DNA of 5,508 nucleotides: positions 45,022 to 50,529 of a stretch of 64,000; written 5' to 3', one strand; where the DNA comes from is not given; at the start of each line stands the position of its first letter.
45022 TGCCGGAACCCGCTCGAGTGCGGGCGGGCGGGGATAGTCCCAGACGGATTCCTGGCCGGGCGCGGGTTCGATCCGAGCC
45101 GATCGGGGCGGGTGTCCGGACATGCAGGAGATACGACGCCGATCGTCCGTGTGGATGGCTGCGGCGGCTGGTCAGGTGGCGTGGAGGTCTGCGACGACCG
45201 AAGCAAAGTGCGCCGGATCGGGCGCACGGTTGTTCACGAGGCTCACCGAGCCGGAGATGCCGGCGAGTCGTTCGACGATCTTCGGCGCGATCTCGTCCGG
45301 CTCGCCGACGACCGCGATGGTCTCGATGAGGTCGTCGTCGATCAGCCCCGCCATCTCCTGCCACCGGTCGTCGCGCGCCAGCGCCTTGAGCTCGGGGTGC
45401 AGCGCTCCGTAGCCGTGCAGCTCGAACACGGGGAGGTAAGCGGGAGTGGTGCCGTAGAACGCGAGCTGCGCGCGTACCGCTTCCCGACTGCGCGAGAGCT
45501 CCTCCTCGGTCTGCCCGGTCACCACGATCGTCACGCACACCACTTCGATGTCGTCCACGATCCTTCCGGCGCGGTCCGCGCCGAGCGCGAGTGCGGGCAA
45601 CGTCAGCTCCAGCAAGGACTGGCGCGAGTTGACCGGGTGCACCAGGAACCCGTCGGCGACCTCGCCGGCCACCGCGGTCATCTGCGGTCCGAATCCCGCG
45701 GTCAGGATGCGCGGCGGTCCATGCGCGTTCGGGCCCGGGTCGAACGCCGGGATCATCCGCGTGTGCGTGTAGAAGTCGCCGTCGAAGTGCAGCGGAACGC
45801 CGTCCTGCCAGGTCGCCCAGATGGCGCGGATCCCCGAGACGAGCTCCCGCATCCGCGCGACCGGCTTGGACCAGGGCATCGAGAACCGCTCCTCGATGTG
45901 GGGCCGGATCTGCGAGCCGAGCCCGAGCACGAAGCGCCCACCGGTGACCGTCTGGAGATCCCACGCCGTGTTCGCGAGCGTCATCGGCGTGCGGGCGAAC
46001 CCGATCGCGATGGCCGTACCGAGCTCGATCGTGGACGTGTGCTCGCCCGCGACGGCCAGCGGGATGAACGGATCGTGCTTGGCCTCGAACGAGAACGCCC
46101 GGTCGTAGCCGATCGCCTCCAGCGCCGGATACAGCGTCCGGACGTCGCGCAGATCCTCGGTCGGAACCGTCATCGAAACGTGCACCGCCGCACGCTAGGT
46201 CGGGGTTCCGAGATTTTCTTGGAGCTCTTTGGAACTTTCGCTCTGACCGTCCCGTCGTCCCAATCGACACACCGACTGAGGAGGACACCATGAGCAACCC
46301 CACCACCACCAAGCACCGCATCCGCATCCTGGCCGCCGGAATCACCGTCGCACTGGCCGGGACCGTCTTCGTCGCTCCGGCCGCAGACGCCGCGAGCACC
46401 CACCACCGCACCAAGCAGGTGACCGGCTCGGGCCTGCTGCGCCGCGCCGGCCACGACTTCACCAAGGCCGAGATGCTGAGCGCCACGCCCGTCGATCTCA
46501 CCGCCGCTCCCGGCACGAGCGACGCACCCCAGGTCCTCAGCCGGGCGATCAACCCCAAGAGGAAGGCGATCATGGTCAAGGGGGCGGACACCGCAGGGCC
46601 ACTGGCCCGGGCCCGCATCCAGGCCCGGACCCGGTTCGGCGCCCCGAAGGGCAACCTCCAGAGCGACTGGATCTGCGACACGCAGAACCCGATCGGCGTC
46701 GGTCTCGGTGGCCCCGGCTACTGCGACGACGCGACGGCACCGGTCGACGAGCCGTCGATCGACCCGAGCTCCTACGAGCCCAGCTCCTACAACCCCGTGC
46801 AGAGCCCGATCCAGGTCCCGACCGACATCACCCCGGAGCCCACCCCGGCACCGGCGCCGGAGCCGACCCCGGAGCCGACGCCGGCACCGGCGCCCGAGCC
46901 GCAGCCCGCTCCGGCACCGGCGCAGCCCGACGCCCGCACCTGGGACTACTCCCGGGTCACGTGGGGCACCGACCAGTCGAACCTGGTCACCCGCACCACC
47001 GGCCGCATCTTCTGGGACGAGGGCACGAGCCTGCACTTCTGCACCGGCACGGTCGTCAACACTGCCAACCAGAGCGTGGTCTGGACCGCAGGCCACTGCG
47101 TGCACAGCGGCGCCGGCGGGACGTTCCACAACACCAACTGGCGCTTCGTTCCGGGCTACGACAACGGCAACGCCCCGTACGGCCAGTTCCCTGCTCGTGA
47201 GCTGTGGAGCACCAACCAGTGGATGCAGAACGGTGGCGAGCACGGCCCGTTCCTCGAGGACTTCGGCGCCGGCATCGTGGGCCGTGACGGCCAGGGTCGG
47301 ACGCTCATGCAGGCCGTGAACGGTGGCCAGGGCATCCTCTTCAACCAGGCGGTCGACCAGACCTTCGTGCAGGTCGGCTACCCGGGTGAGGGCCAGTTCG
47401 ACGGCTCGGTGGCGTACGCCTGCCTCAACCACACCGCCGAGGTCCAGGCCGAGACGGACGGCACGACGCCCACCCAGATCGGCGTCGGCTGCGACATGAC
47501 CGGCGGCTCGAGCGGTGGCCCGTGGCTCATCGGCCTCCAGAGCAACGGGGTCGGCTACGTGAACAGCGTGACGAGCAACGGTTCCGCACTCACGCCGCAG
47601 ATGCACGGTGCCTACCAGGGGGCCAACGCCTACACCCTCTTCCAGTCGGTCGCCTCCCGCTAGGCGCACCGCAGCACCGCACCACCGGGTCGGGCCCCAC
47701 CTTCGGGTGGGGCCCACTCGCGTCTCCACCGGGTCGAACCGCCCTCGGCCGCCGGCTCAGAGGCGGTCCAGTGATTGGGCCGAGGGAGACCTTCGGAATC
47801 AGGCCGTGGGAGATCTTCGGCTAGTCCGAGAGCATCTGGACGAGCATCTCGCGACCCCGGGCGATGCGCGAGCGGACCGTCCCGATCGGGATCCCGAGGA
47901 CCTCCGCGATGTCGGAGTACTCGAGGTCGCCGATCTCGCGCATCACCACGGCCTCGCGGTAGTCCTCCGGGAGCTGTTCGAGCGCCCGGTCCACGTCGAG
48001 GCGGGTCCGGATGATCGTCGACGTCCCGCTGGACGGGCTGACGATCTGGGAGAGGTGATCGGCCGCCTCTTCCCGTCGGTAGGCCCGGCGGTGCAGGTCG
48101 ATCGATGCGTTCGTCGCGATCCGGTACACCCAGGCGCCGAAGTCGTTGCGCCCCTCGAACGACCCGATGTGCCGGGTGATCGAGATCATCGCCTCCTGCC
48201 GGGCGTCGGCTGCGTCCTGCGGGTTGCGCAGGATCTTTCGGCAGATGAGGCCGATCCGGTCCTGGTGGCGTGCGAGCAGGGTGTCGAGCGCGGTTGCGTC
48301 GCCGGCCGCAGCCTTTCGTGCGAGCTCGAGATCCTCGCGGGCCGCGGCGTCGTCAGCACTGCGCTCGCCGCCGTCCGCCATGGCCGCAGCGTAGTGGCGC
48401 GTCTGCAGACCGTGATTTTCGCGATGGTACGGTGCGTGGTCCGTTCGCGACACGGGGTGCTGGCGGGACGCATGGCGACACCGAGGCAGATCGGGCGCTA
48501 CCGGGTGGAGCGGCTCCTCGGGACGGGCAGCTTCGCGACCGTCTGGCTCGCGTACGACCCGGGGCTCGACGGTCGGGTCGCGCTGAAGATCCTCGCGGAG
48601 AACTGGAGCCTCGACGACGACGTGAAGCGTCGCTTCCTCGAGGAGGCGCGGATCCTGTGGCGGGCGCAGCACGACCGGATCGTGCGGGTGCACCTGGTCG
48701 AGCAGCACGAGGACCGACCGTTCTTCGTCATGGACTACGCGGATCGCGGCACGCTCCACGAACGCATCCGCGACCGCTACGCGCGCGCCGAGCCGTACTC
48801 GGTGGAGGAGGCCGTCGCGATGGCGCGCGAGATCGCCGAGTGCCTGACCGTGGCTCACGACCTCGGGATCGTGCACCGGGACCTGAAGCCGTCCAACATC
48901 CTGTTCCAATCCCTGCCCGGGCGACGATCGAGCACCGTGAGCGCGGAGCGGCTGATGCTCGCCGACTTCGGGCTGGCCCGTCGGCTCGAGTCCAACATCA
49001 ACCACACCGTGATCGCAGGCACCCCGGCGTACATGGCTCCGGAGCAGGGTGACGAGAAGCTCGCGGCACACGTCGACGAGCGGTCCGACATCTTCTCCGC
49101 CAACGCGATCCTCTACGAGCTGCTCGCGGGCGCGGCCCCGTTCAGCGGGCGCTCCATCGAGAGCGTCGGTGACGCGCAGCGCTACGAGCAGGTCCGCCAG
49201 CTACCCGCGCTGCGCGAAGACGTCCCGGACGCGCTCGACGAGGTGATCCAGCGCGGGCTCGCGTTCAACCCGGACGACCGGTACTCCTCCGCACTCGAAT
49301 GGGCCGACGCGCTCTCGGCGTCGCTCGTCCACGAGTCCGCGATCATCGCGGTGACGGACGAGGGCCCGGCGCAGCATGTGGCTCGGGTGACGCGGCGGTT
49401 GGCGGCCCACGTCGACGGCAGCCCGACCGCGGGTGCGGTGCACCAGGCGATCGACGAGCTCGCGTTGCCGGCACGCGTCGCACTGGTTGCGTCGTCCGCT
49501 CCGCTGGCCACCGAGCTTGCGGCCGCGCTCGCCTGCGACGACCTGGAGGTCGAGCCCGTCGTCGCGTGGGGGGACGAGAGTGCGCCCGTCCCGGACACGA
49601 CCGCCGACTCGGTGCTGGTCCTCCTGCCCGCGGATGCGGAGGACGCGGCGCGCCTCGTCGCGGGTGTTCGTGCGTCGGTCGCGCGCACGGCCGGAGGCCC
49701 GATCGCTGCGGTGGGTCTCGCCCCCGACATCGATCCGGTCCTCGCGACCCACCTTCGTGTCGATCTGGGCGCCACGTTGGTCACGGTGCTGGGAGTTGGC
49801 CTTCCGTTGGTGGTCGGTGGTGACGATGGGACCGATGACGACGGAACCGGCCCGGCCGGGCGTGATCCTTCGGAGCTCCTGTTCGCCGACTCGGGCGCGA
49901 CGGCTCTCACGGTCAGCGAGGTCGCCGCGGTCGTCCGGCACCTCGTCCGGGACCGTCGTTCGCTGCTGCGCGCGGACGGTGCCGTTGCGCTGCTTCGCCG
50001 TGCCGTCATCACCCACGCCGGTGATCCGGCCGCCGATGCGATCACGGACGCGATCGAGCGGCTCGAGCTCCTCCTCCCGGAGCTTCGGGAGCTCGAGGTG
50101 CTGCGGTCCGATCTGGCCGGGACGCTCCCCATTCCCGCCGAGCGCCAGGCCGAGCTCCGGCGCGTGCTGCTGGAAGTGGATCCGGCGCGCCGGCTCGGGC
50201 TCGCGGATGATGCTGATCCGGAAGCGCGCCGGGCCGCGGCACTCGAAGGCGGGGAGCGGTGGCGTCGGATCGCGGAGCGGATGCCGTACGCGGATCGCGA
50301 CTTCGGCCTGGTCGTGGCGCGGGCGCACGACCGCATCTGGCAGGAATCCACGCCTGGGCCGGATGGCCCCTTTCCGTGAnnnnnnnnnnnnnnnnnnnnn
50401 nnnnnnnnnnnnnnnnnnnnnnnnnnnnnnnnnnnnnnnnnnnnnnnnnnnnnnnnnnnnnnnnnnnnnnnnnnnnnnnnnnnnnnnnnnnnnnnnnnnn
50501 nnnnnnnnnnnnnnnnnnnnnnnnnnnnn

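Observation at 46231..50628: Two near-identical ECF-type promoter and leader cassettes precede the two serine-protease genes flanking the ECF sigma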

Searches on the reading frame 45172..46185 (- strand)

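Call 4: search_protein_families(library=pfam, proteins=[window:45172-46185:-], max_evalue=0.001)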
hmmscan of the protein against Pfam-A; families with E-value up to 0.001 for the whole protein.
window:45172-46185:- (337 aa): 1 family
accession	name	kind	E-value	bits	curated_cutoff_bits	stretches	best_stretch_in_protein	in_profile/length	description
PF00296.26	Bac_luciferase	-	9.5e-61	206.3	27.9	1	7-305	16-306/314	Luciferase-like monooxygenase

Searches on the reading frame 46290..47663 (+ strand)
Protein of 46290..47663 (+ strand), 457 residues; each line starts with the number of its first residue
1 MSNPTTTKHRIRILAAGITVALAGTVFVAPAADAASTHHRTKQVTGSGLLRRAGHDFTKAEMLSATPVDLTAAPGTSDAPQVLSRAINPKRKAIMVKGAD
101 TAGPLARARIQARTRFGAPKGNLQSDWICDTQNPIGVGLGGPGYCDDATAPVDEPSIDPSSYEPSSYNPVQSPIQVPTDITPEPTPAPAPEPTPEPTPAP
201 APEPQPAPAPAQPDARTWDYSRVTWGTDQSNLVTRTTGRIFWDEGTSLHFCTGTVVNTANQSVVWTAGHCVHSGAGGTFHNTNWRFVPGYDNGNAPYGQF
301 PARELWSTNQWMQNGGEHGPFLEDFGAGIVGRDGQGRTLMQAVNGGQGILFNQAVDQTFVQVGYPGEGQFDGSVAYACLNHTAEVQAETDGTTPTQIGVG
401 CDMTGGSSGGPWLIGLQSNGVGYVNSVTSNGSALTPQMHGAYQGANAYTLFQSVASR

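Call 4: search_protein_families(library=pfam, proteins=[window:46290-47663:+], max_evalue=0.001)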
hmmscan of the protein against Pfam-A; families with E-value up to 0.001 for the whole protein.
window:46290-47663:+ (457 aa): 0 families

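Call 13: search_protein_families(library=ncbifam, proteins=[window:46290-47663:+], max_evalue=0.01)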
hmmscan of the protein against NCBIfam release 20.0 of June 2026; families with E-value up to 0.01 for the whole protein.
window:46290-47663:+ (457 aa): 3 families
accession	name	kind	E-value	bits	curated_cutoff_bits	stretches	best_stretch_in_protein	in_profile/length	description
NF037973.1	metallo_SslE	exception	0.00064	17.2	3000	1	164-213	36-91/1519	lipoprotein metalloprotease SslE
NF011524.0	PRK14963.1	equivalog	0.0021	17.2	601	1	146-242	530-624/647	DNA polymerase III subunits gamma and tau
TIGR02927.1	SucB_Actino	equivalog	0.0023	16.8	423.45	1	175-257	212-292/579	2-oxoglutarate dehydrogenase, E2 component, dihydrolipoamide succinyltransferase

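Call 42: search_solved_structures(query=window:46290-47660:+, max_evalue=1, show_alignments=2)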
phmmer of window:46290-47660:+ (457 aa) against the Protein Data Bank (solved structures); distinct sequences matched with E-value up to 1: 14.
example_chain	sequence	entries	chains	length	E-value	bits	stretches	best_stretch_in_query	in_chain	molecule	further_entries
3wy8_A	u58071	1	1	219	1.5e-31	113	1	229-454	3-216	Serine protease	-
3cp7_A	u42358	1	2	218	1.3e-28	103.3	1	237-449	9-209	alkaline serine protease AL20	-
23px_A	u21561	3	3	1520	0.016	17.2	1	165-214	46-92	Putative lipoprotein AcfD homolog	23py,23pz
9fkn_A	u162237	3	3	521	0.021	16.8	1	171-241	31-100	Monocarboxylate transporter 8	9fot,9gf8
9gv5_A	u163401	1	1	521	0.021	16.8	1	171-241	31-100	Monocarboxylate transporter 8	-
7q5q_B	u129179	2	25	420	0.037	16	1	185-235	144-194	Dihydrolipoyllysine-residue succinyltransferase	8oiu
8zkn_A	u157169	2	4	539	0.045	15.7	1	171-241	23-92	Monocarboxylate transporter 8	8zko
4l3a_A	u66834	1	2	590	0.09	14.7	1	169-214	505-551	Internalin K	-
6ysy_B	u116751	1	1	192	0.16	13.9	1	190-223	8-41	Myosin light chain 1/3, skeletal muscle isoform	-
7qio_N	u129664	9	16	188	0.17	13.8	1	193-223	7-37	Myosin light chain 1/3, skeletal muscle isoform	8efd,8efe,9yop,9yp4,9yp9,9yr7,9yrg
9gz1_C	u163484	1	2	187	0.24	13.4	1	193-223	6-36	Myosin light chain 1/3, skeletal muscle isoform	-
9epa_A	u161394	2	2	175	0.52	12.2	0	49-86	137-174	DARPin NY_1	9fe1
22hh_A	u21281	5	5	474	0.54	12.2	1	177-240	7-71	Extracellular solute-binding protein family 1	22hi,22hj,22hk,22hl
9o17_AC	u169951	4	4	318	0.75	11.7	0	168-221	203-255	Small ribosomal subunit protein uS3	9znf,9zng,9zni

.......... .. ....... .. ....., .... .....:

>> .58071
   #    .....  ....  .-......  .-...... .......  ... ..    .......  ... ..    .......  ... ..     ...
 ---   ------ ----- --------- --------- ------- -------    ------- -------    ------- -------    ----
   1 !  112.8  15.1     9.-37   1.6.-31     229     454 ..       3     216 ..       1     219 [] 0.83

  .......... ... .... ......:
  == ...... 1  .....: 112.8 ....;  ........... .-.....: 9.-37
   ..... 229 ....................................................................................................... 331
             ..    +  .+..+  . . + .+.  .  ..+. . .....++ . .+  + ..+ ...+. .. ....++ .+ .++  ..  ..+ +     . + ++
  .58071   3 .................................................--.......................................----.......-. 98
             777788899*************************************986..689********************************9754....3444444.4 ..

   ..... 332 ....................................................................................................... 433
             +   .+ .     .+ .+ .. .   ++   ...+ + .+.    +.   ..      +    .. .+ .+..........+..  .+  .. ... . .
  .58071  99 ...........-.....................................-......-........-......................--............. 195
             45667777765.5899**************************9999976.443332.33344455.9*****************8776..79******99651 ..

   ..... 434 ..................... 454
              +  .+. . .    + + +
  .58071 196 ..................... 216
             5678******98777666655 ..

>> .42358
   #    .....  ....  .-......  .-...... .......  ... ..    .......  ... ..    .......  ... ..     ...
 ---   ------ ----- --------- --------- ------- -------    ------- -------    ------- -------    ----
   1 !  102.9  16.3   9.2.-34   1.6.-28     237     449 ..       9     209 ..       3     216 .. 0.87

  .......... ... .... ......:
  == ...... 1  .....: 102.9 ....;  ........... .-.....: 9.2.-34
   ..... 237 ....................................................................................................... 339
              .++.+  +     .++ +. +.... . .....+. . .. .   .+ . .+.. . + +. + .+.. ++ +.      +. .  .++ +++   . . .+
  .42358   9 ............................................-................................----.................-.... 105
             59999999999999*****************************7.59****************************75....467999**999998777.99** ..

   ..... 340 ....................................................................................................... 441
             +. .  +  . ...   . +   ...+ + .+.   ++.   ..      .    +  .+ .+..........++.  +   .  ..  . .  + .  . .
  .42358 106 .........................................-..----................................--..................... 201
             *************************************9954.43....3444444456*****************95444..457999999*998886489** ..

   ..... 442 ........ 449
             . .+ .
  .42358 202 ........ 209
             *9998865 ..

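Call 43: search_protein_families(library=pfam, proteins=[window:46290-47660:+], max_evalue=1)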
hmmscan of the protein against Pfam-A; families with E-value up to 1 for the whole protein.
window:46290-47660:+ (457 aa): 3 families
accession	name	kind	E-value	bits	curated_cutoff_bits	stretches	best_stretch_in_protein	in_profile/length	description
PF05887.16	Trypan_PARP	-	0.26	11.7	100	1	166-210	70-111/134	Procyclic acidic repetitive protein (PARP)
PF13365.12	Trypsin_2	-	0.32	12.2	27.6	0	251-413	1-135/144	Trypsin-like peptidase domain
PF04625.18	DEC-1_N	-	0.8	9.1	29.2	0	174-218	106-149/403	DEC-1 protein, N-terminal region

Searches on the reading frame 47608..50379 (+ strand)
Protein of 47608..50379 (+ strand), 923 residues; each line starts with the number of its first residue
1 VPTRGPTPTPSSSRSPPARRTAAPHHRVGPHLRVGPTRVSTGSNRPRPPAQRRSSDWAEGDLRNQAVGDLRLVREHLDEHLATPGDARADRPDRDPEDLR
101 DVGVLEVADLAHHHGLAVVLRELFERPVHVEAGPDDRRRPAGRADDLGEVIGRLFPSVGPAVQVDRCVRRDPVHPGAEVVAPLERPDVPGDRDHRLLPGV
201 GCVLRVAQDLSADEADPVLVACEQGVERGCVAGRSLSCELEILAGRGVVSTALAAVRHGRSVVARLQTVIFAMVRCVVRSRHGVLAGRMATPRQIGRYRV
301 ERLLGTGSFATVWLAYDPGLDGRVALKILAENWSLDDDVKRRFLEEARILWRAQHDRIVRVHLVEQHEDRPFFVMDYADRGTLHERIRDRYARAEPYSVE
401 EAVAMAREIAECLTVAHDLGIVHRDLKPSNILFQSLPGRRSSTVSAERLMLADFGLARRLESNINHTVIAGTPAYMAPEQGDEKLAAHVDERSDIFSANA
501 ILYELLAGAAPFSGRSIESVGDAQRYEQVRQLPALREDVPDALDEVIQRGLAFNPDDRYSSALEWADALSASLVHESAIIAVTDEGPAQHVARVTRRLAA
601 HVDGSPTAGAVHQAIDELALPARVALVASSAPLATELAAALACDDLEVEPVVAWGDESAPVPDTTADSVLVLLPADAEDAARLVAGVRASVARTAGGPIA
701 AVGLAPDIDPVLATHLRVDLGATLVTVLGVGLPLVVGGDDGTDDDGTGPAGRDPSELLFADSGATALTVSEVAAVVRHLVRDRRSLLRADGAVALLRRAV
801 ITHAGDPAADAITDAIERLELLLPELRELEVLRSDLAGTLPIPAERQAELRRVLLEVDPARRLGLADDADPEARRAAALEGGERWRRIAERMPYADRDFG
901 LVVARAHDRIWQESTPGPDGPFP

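Call 4: search_protein_families(library=pfam, proteins=[window:47608-50379:+], max_evalue=0.001)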
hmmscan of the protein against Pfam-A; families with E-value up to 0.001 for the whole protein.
window:47608-50379:+ (923 aa): 2 families
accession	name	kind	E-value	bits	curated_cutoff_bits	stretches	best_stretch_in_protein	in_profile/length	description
PF00069.31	Pkinase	-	2.9e-43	148.6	31.7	1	298-560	1-253/263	Protein kinase domain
PF07714.23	PK_Tyr_Ser-Thr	-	5e-30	105.1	23.1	1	300-559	3-249/258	Protein tyrosine and serine/threonine kinase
